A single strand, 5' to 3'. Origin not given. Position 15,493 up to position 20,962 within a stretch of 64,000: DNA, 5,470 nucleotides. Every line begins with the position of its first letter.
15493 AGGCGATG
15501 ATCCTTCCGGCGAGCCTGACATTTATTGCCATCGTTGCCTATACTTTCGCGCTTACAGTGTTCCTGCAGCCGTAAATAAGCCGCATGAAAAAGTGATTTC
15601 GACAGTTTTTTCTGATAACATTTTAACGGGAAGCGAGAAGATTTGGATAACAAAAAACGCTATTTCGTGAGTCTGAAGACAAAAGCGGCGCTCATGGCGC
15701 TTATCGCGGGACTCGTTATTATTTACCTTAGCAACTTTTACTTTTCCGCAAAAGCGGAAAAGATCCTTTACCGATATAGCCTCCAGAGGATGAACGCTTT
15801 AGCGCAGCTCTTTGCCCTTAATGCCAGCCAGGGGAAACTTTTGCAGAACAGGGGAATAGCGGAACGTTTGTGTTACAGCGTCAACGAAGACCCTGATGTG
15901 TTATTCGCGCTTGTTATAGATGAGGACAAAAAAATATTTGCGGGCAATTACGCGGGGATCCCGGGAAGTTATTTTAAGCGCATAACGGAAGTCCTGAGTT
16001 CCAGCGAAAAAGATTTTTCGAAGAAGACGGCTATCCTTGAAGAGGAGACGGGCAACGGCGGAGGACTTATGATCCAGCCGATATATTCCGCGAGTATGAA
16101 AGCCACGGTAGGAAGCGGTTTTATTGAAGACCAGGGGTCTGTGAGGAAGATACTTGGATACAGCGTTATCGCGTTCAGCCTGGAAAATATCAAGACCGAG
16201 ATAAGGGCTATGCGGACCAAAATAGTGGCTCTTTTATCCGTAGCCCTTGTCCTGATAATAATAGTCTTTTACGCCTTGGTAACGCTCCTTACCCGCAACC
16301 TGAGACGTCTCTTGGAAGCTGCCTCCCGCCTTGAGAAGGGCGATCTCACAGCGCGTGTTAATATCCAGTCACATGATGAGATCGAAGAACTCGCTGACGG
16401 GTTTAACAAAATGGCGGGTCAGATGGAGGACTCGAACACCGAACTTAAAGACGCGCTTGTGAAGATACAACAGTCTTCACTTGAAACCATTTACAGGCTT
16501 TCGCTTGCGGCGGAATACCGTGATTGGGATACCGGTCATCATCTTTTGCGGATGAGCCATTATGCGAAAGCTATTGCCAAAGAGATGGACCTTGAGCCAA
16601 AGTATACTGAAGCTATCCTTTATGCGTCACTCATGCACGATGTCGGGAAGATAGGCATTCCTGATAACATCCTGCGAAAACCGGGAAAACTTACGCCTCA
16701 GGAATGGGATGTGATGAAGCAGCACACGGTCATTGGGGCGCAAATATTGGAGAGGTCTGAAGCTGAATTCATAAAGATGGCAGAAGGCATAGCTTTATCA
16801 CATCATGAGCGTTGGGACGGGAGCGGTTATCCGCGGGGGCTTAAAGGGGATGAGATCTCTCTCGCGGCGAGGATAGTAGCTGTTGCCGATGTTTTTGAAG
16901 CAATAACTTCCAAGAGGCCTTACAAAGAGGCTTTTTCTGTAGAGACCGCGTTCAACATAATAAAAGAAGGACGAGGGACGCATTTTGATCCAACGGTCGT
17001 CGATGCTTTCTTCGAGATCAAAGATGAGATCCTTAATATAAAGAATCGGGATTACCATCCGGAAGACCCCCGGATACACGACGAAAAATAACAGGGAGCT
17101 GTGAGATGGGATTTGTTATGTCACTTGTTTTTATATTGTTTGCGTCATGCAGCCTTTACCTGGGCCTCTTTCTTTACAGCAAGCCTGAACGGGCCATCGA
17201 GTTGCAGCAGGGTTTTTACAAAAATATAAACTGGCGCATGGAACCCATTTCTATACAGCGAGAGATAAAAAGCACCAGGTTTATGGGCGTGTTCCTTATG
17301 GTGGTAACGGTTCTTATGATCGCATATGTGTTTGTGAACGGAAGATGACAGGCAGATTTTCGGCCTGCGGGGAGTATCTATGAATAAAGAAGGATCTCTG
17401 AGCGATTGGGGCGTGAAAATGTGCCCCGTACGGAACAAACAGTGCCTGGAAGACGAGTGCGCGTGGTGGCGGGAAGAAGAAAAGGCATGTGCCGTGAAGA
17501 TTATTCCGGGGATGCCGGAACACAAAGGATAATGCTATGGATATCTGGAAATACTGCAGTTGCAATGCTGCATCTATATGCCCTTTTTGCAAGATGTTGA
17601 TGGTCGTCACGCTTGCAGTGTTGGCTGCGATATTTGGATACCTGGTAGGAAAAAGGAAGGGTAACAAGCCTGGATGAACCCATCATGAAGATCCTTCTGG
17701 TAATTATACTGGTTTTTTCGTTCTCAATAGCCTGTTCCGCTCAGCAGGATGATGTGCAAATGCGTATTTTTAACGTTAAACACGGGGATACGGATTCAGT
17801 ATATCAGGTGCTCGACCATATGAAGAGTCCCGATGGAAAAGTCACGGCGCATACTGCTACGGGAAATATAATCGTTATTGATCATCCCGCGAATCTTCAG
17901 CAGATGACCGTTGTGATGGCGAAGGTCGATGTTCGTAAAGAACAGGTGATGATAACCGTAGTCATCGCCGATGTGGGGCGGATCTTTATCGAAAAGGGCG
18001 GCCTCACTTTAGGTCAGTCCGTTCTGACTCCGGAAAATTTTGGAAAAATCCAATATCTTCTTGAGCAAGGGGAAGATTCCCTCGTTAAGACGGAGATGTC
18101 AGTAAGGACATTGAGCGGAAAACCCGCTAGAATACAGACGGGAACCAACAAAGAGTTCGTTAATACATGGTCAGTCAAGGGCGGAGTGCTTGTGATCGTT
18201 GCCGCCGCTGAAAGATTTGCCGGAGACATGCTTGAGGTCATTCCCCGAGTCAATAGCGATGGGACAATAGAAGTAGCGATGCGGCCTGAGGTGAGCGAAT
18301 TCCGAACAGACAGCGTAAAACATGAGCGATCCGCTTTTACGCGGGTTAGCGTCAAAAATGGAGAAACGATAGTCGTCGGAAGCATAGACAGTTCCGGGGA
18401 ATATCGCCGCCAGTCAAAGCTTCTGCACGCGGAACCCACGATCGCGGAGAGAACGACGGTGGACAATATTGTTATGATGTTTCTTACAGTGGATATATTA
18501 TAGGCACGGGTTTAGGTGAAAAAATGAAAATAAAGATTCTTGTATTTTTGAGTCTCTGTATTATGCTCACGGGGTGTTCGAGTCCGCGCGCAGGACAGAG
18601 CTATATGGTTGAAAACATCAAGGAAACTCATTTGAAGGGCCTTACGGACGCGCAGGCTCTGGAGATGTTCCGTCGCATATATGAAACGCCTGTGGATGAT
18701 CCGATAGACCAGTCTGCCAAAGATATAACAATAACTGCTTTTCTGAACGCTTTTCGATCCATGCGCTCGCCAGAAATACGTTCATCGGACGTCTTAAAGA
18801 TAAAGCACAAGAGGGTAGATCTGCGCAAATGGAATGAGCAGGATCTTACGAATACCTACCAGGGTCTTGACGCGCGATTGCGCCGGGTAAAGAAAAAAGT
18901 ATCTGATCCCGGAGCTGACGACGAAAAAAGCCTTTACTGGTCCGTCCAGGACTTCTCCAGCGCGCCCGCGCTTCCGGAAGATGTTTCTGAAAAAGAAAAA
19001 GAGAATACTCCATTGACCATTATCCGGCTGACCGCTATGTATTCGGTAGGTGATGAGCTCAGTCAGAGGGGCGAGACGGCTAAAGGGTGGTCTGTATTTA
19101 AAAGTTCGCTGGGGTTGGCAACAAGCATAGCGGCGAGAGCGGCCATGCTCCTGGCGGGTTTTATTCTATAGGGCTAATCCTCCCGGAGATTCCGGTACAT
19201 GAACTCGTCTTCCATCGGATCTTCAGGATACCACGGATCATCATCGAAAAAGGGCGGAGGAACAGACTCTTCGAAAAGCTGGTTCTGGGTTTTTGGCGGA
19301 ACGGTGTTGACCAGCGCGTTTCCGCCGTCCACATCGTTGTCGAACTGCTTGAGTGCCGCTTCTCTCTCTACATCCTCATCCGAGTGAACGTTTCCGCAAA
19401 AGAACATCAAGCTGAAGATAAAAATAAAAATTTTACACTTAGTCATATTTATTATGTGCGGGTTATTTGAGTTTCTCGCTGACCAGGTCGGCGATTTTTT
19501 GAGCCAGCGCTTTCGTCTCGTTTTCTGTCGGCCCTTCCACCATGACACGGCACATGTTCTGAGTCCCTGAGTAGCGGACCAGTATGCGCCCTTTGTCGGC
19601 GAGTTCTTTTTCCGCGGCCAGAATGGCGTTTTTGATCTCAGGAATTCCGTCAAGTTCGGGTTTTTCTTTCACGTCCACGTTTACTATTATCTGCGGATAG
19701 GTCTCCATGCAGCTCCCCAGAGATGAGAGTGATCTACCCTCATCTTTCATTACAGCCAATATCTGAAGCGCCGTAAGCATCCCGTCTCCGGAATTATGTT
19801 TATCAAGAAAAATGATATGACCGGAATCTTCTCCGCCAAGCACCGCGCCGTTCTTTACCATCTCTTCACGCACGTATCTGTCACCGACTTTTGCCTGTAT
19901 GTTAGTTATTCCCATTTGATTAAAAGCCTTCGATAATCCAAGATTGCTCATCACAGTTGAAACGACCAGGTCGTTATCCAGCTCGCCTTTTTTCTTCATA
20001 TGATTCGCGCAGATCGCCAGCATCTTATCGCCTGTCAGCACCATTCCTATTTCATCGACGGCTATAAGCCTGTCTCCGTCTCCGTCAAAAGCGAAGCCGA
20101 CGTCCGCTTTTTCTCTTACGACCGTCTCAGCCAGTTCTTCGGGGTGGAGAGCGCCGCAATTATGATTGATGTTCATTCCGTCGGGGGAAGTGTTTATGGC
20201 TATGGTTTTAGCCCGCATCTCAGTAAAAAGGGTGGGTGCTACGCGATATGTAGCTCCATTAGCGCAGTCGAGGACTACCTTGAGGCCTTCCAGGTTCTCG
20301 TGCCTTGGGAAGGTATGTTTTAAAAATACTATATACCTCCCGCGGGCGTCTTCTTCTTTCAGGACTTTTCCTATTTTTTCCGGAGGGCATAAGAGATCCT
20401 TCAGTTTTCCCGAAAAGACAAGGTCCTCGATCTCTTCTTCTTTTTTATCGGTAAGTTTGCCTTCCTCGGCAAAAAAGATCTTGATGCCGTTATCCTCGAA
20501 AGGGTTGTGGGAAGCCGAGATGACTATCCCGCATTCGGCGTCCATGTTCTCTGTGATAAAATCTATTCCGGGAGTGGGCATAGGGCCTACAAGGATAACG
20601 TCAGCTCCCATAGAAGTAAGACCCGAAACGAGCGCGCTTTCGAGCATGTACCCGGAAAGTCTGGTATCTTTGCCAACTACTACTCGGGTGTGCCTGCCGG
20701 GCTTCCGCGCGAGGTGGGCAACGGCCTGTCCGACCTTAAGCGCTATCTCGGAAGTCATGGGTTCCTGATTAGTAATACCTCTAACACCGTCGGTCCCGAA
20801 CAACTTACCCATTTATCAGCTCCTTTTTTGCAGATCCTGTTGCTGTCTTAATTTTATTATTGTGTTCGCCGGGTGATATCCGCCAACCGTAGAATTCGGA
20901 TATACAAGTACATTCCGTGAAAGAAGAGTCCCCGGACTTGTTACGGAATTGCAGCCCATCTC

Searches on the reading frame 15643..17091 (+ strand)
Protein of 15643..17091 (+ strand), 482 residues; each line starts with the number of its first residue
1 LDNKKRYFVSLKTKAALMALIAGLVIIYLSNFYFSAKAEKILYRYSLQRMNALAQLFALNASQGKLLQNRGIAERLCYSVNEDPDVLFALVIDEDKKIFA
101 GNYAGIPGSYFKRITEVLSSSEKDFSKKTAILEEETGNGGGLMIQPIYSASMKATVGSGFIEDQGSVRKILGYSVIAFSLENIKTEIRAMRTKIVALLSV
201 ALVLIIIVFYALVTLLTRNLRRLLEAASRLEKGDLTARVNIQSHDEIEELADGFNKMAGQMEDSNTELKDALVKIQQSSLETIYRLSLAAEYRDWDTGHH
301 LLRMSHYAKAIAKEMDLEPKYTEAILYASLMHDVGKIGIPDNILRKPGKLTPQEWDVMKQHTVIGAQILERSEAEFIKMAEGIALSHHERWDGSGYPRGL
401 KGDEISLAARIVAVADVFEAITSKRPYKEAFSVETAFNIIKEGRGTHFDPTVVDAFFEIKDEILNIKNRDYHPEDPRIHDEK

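Call 46: search_protein_families(library=pfam, proteins=[window:15643-17091:+], max_evalue=0.00001)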
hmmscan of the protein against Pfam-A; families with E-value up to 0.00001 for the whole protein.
window:15643-17091:+ (482 aa): 3 families
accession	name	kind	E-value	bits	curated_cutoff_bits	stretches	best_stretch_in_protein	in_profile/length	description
PF13487.12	HD_5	-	5.9e-39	134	27.2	1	300-452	17-170/170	HD domain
PF01966.28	HD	-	1.8e-21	77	22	1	298-420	2-115/116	HD domain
PF00672.30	HAMP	-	7e-13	49.1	25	1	214-262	4-52/53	HAMP domain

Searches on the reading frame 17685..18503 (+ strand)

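Call 46: search_protein_families(library=pfam, proteins=[window:17685-18503:+], max_evalue=0.00001)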
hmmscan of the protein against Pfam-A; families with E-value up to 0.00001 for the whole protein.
window:17685-18503:+ (272 aa): 2 families
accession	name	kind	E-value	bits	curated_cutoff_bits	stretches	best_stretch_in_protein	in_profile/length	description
PF00263.26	Secretin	-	1.9e-10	41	27.5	1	126-239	2-127/169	Bacterial type II and III secretion system protein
PF03958.22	Secretin_N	-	1e-06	29.3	28.2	1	26-87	1-69/69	Bacterial type II/III secretion system short domain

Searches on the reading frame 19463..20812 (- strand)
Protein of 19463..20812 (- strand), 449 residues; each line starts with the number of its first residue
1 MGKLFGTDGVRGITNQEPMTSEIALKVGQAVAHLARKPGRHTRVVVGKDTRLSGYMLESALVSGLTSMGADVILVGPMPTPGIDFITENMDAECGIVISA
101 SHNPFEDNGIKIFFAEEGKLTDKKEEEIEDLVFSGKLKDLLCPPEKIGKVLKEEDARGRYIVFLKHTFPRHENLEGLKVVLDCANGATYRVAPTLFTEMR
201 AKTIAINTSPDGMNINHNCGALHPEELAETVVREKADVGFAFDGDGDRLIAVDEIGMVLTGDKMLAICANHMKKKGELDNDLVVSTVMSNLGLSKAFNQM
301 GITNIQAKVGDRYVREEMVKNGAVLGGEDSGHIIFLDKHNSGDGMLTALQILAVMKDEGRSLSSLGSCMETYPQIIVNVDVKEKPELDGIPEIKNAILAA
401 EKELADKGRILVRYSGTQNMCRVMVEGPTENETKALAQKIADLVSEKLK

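Call 46: search_protein_families(library=pfam, proteins=[window:19463-20812:-], max_evalue=0.00001)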
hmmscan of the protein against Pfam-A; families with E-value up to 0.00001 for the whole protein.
window:19463-20812:- (449 aa): 4 families
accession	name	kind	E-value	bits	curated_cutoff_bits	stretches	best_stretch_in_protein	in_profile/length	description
PF02878.22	PGM_PMM_I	-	2.3e-44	150.9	22.5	1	3-136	2-135/138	Phosphoglucomutase/phosphomannomutase, alpha/beta/alpha domain I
PF02880.22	PGM_PMM_III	-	1.5e-35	122.3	20.7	1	260-372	1-115/115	Phosphoglucomutase/phosphomannomutase, alpha/beta/alpha domain III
PF00408.26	PGM_PMM_IV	-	6.5e-18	65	23.1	1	377-442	2-67/68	Phosphoglucomutase/phosphomannomutase, C-terminal domain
PF02879.22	PGM_PMM_II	-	1.1e-16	61.7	29.3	1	159-255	2-102/103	Phosphoglucomutase/phosphomannomutase, alpha/beta/alpha domain II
